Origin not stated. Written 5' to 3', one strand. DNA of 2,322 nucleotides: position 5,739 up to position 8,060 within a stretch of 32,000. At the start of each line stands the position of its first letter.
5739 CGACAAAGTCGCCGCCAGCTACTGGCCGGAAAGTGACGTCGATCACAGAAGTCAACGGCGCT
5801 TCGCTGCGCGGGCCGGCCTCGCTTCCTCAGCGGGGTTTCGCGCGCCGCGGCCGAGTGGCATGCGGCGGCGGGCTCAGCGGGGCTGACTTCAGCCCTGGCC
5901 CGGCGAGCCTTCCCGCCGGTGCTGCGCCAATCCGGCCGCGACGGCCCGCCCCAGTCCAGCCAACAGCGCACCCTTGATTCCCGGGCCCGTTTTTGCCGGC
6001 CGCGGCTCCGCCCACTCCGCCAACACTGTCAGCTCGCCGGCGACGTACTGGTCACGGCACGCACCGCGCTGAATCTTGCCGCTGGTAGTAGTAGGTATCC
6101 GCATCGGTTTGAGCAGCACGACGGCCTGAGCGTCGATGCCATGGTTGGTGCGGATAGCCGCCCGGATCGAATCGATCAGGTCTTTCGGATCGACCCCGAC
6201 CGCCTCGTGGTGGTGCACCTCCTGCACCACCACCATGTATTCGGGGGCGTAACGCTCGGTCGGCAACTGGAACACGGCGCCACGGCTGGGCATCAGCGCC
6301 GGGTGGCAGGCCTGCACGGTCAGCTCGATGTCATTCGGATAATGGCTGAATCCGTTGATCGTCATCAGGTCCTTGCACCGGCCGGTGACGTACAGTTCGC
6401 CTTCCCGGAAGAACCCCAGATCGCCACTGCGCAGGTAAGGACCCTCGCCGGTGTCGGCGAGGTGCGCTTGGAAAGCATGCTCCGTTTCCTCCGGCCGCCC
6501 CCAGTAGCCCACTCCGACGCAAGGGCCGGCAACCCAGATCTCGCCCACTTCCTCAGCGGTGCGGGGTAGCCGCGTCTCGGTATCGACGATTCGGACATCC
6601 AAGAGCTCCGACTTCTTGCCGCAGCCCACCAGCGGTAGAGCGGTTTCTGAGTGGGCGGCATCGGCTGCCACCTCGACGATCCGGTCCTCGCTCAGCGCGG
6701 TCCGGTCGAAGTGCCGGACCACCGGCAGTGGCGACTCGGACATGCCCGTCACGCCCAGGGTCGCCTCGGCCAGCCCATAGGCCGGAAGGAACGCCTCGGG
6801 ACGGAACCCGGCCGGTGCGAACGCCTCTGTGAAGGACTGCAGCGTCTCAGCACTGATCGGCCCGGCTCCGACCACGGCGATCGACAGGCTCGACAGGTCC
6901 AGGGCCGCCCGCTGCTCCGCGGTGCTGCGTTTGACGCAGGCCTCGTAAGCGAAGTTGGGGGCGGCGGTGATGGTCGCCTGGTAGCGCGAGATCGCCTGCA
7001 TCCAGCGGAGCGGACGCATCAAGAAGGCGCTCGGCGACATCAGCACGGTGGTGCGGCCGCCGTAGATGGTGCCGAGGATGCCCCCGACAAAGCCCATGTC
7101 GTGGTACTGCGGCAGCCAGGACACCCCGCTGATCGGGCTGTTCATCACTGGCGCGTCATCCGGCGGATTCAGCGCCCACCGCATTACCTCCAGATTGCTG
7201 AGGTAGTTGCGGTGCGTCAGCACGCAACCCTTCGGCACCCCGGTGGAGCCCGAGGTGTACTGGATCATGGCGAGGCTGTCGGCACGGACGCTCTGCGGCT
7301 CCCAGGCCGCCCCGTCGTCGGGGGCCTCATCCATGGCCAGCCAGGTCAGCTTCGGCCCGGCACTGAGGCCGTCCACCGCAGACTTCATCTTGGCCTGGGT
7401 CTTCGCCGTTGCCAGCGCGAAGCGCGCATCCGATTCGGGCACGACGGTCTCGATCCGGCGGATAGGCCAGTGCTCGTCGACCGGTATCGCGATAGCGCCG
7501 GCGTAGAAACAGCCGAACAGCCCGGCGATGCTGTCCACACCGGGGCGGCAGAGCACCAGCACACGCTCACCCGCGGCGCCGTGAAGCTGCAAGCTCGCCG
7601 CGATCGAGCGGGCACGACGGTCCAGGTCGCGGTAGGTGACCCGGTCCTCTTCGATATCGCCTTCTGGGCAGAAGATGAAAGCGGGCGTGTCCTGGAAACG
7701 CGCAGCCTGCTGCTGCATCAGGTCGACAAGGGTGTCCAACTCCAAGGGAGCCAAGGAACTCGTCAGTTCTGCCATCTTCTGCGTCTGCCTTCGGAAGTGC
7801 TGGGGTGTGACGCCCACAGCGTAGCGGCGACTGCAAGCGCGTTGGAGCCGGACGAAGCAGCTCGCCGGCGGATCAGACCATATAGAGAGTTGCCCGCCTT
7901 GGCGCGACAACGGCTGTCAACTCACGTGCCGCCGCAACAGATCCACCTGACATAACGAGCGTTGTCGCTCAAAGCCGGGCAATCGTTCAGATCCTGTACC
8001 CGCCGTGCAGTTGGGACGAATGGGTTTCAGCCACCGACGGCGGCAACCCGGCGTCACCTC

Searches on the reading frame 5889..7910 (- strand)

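Call 18: search_protein_families(library=pfam, proteins=[window:5889-7910:-], max_evalue=0.00001)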
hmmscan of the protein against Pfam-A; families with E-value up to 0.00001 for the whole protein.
window:5889-7910:- (673 aa): 2 families
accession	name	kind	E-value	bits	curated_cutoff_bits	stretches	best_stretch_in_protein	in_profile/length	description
PF00501.34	AMP-binding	-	3.5e-70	237.2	29.9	1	66-470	2-384/384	AMP-binding enzyme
PF23024.1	AMP-dom_DIP2-like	-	4e-13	49.8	27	1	514-630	2-108/110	Disco-interacting protein 2-like, AMP domain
